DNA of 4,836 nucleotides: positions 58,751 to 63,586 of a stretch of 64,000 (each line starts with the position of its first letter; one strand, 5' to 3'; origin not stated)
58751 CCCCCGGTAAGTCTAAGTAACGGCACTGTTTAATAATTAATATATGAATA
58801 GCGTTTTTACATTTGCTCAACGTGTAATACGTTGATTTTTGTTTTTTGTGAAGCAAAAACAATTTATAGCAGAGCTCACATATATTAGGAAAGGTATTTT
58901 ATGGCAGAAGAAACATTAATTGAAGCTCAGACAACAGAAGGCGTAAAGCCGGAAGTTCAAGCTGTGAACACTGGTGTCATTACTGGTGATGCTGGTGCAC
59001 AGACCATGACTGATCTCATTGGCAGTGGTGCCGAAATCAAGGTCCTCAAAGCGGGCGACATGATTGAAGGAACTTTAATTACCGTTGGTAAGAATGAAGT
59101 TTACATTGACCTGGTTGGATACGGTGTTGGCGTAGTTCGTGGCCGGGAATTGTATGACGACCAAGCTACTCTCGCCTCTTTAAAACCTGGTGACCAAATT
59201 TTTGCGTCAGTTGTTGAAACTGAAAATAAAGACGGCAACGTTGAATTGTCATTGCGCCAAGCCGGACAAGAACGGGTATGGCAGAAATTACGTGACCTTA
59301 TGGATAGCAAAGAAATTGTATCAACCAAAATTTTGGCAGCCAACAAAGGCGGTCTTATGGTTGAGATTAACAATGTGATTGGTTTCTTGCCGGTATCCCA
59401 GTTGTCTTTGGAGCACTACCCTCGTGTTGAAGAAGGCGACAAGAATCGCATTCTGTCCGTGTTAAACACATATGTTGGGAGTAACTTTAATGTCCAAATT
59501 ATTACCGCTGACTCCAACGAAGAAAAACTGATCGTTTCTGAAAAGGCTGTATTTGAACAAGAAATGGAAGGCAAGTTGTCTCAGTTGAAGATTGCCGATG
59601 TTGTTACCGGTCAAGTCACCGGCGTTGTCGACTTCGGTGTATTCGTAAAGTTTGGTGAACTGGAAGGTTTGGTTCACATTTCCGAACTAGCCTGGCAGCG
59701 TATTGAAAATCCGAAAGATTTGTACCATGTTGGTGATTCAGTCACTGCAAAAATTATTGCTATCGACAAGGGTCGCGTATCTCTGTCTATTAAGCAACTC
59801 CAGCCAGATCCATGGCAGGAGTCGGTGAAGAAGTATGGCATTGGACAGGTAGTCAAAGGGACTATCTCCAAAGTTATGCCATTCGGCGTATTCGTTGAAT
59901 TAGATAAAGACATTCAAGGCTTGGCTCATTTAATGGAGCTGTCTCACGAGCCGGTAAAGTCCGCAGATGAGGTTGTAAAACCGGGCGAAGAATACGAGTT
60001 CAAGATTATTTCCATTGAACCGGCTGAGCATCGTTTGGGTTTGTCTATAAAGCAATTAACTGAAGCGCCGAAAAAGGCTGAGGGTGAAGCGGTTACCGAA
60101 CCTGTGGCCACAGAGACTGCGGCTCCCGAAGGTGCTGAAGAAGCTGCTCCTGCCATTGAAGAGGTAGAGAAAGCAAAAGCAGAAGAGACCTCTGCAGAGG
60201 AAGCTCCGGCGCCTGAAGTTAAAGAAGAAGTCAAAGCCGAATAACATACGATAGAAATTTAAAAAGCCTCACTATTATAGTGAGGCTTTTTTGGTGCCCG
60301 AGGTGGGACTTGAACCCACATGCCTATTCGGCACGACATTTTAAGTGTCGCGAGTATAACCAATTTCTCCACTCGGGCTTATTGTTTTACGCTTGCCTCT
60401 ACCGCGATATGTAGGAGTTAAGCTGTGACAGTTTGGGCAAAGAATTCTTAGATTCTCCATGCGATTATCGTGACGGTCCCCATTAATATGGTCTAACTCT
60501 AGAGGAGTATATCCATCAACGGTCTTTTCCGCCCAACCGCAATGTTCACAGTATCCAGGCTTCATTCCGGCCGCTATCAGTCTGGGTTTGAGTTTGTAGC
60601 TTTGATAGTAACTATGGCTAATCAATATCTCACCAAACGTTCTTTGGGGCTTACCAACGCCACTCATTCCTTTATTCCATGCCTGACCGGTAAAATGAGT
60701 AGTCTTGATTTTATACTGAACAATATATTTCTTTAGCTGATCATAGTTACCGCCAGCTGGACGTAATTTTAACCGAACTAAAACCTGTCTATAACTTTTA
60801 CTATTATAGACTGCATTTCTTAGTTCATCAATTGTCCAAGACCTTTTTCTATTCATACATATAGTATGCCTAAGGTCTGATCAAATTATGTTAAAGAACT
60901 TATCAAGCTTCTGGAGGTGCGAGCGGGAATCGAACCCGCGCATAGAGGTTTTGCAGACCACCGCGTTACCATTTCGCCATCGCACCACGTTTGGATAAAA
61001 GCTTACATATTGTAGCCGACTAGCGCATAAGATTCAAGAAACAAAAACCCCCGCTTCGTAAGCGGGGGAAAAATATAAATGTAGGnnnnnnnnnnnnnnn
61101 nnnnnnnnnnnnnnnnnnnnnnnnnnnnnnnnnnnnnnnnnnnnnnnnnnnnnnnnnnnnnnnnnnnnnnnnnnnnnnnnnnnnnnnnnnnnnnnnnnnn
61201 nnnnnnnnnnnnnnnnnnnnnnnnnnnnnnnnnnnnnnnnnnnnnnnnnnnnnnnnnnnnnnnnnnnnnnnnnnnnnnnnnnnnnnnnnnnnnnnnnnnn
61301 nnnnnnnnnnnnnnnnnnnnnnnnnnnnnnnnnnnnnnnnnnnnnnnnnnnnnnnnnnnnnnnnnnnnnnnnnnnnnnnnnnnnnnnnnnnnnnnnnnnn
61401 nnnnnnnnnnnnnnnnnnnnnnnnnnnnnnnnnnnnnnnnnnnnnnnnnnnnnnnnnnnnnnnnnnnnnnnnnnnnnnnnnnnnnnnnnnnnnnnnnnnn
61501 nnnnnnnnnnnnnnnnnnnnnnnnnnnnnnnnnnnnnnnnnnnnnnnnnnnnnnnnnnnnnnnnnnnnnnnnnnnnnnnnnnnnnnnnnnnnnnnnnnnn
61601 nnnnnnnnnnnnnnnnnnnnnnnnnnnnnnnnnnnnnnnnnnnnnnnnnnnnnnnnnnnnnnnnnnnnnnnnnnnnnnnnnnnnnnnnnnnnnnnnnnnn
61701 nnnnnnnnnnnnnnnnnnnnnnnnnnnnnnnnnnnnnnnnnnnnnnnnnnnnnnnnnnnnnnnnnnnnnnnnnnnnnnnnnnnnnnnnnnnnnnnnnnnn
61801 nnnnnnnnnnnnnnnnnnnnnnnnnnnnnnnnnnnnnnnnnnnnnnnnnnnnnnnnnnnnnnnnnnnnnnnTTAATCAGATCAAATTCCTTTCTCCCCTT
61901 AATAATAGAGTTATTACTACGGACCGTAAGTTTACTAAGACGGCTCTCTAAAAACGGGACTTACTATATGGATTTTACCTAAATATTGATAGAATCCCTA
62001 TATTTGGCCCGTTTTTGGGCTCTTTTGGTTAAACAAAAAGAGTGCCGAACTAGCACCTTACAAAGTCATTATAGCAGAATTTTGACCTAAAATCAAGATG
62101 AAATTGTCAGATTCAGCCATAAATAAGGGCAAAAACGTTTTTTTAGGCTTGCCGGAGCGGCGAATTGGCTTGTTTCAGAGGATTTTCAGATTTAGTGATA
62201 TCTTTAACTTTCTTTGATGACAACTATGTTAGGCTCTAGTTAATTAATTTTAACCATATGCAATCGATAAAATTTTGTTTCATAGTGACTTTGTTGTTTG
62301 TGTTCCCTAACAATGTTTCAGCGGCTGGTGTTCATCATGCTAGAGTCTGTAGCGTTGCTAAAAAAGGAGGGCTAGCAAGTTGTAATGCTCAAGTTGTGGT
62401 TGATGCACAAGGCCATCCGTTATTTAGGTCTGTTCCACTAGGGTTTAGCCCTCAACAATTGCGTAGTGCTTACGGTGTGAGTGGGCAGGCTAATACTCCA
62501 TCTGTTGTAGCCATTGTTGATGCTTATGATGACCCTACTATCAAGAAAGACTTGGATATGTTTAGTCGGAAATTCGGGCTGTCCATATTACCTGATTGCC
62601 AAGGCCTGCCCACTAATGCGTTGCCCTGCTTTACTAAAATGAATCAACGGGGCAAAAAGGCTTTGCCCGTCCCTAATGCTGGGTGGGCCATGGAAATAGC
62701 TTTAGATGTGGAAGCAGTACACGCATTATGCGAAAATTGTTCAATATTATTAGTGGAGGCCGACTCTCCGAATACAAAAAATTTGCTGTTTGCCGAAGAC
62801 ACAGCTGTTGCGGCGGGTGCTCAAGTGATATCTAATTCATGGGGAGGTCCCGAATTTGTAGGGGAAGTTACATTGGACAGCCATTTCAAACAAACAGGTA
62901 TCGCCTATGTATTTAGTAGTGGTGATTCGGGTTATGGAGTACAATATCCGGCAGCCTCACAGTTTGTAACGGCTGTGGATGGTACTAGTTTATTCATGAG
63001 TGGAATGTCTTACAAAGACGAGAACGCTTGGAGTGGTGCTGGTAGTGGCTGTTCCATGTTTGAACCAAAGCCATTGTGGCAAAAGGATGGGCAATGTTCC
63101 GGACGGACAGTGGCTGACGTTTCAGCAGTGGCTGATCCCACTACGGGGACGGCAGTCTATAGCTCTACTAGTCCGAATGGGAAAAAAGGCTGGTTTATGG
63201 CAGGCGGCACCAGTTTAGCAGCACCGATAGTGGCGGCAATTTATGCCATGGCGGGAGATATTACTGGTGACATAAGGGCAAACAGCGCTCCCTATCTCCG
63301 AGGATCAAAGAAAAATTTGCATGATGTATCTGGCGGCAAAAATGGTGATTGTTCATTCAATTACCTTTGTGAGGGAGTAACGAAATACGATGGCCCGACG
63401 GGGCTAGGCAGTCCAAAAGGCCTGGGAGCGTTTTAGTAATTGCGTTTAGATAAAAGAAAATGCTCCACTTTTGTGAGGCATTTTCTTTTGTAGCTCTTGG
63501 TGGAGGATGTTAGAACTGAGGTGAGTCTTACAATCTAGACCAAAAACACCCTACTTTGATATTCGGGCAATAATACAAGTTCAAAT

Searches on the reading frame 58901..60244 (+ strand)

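Call 58: search_protein_families(library=pfam, proteins=[window:58901-60244:+], max_evalue=0.00001)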
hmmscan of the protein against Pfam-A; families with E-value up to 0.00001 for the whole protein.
window:58901-60244:+ (447 aa): 2 families
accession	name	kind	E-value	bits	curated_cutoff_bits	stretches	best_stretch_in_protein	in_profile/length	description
PF00575.29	S1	-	1.1e-45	154.3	22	2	230-298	3-74/74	S1 RNA binding domain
PF23459.1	S1_RRP5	-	1.3e-14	54.9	27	1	315-382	4-71/72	RRP5 S1 domain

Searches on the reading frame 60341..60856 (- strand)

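Call 58: search_protein_families(library=pfam, proteins=[window:60341-60856:-], max_evalue=0.00001)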
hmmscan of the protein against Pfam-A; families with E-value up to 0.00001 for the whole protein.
window:60341-60856:- (171 aa): 1 family
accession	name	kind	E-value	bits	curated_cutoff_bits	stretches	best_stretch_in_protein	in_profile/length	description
PF13392.12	HNH_3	-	4.3e-06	26.7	24.8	1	118-138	16-38/46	HNH endonuclease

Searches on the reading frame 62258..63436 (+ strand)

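Call 58: search_protein_families(library=pfam, proteins=[window:62258-63436:+], max_evalue=0.00001)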
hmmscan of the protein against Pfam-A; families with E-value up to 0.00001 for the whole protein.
window:62258-63436:+ (392 aa): 1 family
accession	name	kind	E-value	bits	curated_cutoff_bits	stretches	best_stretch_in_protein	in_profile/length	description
PF00082.27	Peptidase_S8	-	1.3e-09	38.2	21.8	1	153-331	73-252/288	Subtilase family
